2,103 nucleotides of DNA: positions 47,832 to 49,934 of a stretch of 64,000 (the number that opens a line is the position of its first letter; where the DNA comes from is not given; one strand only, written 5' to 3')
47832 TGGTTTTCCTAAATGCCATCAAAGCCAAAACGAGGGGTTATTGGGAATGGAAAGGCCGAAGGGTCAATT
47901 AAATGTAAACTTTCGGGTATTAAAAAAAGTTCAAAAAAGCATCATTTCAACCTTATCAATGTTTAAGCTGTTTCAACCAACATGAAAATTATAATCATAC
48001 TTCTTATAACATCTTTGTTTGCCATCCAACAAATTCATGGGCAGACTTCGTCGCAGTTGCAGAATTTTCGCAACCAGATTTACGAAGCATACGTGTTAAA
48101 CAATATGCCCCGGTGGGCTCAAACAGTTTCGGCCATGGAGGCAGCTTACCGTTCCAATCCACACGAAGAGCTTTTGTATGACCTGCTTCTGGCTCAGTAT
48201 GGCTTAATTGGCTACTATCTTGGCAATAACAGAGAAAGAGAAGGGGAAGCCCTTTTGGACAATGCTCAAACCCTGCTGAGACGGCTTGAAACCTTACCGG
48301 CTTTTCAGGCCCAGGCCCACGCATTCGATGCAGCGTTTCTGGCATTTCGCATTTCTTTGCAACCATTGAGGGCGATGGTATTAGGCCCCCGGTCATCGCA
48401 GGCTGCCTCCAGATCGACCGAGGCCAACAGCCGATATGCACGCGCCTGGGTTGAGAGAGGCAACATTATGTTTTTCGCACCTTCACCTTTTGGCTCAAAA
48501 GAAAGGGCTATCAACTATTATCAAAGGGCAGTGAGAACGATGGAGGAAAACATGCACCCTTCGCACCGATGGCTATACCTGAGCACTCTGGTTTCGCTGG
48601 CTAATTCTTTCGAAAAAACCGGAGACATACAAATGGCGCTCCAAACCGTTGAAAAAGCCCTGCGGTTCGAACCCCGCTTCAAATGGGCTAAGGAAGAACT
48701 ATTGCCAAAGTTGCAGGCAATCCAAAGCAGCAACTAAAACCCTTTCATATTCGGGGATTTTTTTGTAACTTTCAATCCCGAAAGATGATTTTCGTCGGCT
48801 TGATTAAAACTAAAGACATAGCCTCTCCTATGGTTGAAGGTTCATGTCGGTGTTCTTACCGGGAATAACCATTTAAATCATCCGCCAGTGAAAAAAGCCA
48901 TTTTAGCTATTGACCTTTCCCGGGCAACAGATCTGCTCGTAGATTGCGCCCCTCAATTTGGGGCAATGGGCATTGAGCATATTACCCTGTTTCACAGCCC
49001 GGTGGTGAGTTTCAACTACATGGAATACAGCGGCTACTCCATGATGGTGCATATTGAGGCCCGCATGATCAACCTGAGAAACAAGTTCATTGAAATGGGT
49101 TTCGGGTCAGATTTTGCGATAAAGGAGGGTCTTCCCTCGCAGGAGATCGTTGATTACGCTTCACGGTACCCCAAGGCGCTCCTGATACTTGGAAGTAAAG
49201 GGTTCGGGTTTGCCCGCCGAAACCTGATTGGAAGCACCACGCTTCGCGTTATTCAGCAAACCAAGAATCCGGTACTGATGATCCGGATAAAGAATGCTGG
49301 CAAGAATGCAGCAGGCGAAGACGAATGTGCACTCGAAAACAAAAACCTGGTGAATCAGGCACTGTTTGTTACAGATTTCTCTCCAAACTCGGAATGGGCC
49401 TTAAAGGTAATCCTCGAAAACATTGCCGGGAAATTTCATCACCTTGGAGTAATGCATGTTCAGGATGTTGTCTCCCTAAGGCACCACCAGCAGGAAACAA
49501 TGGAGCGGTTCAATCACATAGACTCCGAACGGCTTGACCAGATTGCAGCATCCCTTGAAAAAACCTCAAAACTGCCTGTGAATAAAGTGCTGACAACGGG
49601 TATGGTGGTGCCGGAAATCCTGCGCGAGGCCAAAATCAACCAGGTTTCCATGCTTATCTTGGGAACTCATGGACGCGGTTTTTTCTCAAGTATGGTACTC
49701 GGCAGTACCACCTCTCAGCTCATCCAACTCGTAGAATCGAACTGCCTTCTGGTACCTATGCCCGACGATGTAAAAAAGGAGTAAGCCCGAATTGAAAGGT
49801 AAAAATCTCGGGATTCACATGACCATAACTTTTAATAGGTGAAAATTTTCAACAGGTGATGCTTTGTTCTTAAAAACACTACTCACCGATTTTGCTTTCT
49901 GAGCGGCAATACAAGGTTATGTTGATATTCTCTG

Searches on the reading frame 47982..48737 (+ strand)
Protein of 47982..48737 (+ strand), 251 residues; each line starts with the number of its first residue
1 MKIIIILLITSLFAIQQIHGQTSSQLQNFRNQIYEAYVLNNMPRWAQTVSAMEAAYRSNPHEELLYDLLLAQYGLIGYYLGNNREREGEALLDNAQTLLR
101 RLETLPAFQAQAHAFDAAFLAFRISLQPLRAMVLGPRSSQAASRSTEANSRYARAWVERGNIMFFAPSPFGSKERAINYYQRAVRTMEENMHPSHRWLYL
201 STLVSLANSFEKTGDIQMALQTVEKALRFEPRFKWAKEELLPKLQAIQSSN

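Call 3: search_protein_families(library=pfam, proteins=[window:47982-48737:+], max_evalue=0.1)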
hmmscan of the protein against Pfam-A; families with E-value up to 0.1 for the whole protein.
window:47982-48737:+ (251 aa): 6 families
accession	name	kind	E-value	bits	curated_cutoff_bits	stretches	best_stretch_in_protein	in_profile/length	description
PF07719.23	TPR_2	-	2.9e-05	24.3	27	0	204-232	5-33/34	Tetratricopeptide repeat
PF00515.34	TPR_1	-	2.9e-05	24.1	27.8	1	203-233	4-34/34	Tetratricopeptide repeat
PF13181.12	TPR_8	-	0.00015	22.1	25.7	0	202-231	3-32/34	Tetratricopeptide repeat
PF13428.12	TPR_14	-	0.00027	21.8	23.5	0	203-240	4-41/44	Tetratricopeptide repeat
PF13176.12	TPR_7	-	0.0016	18.8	27.9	0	202-229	1-30/36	Tetratricopeptide repeat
PF13424.12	TPR_12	-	0.0021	18.7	30.1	1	175-228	21-73/77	Tetratricopeptide repeat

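Call 4: search_protein_families(library=ncbifam, proteins=[window:47982-48737:+], max_evalue=0.1)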
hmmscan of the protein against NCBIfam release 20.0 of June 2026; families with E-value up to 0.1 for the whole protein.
window:47982-48737:+ (251 aa): 3 families
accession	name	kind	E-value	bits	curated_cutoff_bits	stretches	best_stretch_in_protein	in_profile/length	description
NF047507.1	TPR_BatC_Lepto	exception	0.0055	16.2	175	1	180-240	74-136/214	TPR repeat-containing protein BatC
NF011620.1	PRK15046.1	equivalog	0.046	12.5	310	1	162-233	168-236/334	2-aminoethylphosphonate ABC transporter substrate-binding protein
NF047558.1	TPR_END_plus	domain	0.075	13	32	0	206-239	5-39/56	TPR end-of-group domain-containing protein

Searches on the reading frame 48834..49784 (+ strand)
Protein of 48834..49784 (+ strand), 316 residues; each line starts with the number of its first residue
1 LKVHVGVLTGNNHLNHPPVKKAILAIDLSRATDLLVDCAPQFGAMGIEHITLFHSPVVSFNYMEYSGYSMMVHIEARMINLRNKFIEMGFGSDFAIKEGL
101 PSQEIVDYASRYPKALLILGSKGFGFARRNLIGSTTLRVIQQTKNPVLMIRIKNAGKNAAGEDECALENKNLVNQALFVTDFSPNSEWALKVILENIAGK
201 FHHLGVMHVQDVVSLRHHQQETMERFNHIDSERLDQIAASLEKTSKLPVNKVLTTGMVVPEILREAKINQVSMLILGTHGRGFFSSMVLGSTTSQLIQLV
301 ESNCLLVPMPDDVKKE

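Call 3: search_protein_families(library=pfam, proteins=[window:48834-49784:+], max_evalue=0.1)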
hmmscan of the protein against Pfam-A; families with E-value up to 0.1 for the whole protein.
window:48834-49784:+ (316 aa): 1 family
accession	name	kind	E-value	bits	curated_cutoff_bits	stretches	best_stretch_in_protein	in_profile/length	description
PF00582.32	Usp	-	1.4e-26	94.2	24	2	177-308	6-141/141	Universal stress protein family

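Call 4: search_protein_families(library=ncbifam, proteins=[window:48834-49784:+], max_evalue=0.1)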
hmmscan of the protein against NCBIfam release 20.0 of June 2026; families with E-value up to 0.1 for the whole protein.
window:48834-49784:+ (316 aa): 5 families
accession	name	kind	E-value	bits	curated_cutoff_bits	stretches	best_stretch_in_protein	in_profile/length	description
NF008380.0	PRK11175.1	equivalog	5.4e-11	42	227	2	59-154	211-303/313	universal stress protein UspE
NF011581.0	PRK15005.1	equivalog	0.0004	20.6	166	0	94-151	88-144/144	universal stress protein UspF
NF011698.0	PRK15118.1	equivalog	0.00056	20.1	202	1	231-312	63-142/144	universal stress protein UspA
NF007512.0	PRK10116.1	equivalog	0.0017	18.4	167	1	223-310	54-140/142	universal stress protein UspC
NF004734.0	PRK06074.2-1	equivalog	0.064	13.3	169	0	191-232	35-76/164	NADH-quinone oxidoreductase subunit C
